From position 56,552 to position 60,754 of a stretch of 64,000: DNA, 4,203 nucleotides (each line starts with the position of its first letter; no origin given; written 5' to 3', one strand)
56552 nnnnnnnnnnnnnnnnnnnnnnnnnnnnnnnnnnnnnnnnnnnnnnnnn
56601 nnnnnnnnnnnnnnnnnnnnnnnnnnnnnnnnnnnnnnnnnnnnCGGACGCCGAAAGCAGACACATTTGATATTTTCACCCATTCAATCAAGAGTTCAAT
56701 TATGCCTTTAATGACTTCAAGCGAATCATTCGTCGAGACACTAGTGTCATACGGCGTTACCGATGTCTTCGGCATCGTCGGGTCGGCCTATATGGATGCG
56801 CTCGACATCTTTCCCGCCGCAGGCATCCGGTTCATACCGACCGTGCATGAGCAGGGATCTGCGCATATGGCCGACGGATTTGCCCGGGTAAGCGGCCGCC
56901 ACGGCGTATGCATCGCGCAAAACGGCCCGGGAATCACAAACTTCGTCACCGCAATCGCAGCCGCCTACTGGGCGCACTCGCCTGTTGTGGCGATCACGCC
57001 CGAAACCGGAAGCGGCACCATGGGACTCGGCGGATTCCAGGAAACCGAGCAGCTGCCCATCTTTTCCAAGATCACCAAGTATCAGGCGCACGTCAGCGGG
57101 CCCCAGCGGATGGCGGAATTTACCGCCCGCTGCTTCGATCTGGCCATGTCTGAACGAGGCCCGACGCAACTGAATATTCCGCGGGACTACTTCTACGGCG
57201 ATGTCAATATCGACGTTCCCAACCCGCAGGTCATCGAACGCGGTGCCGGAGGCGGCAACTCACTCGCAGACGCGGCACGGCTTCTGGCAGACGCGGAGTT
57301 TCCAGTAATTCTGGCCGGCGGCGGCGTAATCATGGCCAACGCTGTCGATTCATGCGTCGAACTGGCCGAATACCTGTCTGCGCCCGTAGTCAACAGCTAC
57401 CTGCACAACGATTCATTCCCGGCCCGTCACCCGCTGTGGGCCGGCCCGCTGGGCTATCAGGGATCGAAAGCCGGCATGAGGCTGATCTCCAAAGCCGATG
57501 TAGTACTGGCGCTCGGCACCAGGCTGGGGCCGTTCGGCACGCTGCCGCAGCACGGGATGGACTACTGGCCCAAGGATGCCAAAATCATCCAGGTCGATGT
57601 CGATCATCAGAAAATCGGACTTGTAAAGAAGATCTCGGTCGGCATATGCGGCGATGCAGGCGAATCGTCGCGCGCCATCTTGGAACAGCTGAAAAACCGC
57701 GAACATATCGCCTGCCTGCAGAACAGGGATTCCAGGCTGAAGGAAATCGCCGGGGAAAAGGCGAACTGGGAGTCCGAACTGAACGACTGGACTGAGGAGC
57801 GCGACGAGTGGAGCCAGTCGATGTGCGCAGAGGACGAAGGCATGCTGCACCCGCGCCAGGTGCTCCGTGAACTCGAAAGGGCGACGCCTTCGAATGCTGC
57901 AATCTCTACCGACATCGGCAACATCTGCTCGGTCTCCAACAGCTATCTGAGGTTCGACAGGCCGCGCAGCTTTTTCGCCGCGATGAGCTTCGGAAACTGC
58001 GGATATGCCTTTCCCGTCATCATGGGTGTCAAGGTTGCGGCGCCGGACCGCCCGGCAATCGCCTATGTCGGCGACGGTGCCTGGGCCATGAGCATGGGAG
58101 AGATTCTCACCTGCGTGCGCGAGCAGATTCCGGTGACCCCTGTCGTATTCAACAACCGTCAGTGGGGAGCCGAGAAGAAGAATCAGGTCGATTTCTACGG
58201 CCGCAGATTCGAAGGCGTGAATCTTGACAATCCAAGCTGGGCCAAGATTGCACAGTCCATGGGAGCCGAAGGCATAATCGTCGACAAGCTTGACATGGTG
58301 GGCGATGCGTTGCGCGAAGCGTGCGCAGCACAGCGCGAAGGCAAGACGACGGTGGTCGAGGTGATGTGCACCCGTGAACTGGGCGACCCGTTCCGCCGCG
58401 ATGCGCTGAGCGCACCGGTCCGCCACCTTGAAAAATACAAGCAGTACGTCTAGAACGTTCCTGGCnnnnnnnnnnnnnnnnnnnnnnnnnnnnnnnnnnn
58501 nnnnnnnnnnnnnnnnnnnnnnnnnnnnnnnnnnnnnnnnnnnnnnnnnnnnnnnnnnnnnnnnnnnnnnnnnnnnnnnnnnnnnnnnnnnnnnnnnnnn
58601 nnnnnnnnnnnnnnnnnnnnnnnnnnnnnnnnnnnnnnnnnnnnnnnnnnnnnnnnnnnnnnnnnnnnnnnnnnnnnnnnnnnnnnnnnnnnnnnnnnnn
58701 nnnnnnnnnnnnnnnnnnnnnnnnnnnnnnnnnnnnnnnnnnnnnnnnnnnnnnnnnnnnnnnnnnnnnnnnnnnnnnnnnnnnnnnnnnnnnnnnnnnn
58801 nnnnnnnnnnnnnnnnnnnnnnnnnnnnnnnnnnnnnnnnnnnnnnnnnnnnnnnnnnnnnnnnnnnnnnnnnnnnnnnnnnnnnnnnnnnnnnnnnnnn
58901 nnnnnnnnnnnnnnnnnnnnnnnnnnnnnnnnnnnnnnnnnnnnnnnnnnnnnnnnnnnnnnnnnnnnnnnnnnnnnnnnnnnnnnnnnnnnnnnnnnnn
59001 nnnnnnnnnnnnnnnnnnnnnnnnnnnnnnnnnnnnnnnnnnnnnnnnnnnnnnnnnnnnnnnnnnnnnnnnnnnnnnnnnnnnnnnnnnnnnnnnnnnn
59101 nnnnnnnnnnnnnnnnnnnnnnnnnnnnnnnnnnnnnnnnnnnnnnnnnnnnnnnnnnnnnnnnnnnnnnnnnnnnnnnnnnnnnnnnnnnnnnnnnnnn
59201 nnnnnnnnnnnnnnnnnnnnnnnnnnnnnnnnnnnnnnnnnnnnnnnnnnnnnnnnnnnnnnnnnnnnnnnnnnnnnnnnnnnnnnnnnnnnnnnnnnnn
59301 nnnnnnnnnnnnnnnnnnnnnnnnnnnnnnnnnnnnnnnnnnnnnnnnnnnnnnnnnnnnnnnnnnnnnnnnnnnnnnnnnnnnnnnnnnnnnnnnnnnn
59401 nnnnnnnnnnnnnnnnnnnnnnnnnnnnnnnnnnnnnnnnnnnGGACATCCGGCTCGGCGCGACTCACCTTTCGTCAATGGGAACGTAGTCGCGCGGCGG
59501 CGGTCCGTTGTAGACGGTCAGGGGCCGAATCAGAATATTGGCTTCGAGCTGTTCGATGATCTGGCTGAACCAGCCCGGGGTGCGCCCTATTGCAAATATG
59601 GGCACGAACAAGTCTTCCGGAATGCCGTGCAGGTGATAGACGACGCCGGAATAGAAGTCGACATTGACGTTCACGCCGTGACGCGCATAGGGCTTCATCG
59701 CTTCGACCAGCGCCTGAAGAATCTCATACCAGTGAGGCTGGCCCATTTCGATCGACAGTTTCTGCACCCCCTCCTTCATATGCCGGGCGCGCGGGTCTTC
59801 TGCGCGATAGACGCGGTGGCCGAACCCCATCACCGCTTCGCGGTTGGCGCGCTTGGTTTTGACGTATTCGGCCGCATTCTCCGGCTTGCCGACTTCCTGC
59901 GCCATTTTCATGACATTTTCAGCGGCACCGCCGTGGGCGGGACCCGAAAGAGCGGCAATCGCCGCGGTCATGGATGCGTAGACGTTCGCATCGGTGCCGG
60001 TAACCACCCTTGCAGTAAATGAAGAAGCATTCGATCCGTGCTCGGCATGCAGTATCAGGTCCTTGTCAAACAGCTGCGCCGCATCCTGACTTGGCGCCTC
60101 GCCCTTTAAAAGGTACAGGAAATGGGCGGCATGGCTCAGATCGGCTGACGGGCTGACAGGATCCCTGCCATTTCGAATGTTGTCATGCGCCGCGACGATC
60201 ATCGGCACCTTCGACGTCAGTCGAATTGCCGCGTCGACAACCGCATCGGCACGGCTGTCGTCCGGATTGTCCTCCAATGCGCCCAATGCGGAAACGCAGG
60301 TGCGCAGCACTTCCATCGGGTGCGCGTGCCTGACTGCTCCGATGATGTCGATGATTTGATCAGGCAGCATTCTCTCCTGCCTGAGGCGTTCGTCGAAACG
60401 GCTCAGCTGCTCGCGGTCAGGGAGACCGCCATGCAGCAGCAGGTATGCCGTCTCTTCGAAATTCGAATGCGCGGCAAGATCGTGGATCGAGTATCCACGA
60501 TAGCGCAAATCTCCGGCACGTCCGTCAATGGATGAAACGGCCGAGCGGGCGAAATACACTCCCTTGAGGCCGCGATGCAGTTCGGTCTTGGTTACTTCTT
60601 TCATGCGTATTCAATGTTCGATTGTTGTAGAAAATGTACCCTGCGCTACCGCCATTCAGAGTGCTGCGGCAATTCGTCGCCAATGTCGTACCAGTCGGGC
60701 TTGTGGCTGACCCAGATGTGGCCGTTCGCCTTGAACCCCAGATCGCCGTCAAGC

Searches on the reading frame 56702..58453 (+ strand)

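Call 26: search_protein_families(library=pfam, proteins=[window:56702-58453:+], max_evalue=0.00001)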
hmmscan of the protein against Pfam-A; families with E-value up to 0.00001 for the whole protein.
window:56702-58453:+ (583 aa): 3 families
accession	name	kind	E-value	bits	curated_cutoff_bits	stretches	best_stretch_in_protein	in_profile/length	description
PF02775.26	TPP_enzyme_C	-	4.3e-37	127.7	21.9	1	404-554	1-151/151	Thiamine pyrophosphate enzyme, C-terminal TPP binding domain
PF00205.28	TPP_enzyme_M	-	3.2e-36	124.5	30.4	1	189-324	2-135/137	Thiamine pyrophosphate enzyme, central domain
PF02776.23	TPP_enzyme_N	-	6.4e-33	113.5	26.8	1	4-118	1-117/119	Thiamine pyrophosphate enzyme, N-terminal TPP binding domain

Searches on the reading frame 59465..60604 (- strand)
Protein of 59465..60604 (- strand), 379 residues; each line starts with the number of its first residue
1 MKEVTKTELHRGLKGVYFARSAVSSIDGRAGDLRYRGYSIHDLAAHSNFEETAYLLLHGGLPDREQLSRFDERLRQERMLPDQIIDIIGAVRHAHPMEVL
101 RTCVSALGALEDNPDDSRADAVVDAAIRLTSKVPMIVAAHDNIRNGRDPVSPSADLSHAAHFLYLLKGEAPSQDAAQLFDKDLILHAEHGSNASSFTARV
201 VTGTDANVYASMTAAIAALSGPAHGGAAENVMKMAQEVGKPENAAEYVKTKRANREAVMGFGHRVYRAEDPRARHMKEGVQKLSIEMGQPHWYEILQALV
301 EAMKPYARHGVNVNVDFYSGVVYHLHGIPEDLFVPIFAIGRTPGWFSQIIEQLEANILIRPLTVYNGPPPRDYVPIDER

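Call 26: search_protein_families(library=pfam, proteins=[window:59465-60604:-], max_evalue=0.00001)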
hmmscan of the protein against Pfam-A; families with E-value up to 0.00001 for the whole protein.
window:59465-60604:- (379 aa): 1 family
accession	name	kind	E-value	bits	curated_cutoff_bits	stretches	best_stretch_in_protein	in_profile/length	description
PF00285.26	Citrate_synt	-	7.1e-125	417.2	27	1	12-361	1-356/357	Citrate synthase, C-terminal domain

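Call 34: list_cluster_members(proteins=[window:59465-60604:-, window:38541-39956:-, window:40763-42772:+])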
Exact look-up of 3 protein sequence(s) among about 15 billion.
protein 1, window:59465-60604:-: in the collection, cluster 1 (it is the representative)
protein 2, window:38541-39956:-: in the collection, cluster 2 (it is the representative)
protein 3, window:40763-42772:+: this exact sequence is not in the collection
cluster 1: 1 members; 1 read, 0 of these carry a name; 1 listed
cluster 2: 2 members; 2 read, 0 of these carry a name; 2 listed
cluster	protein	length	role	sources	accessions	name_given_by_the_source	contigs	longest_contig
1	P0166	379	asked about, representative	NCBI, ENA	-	-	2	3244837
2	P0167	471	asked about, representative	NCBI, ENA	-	-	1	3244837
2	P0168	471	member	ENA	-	-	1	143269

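Call 35: find_encoding_contigs(protein=P0167, flank=3000, max_places=3)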
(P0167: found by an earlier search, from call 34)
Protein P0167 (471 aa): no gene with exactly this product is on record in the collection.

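Call 36: find_encoding_contigs(protein=window:59465-60604:-, flank=2000, max_places=3)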
Protein window:59465-60604:- (379 aa): 1 contig read that carries it; 1 place shown.
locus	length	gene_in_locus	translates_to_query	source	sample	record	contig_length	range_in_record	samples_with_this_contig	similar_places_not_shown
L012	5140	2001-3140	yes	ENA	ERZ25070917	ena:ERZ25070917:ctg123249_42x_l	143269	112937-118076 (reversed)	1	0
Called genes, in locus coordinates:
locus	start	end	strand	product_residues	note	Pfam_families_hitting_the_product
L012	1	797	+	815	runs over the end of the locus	PF01266:DAO, PF16350:FAO_M, PF01571:GCV_T, PF04268:SoxG (weak), PF08669:GCV_T_C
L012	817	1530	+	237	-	PF01411:tRNA-synt_2c (weak), PF07973:tRNA_SAD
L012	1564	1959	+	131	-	PF04828:GFA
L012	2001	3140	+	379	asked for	PF00285:Citrate_synt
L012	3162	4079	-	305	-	PF01515:PTA_PTB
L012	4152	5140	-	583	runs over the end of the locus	PF02776:TPP_enzyme_N, PF00205:TPP_enzyme_M, PF02775:TPP_enzyme_C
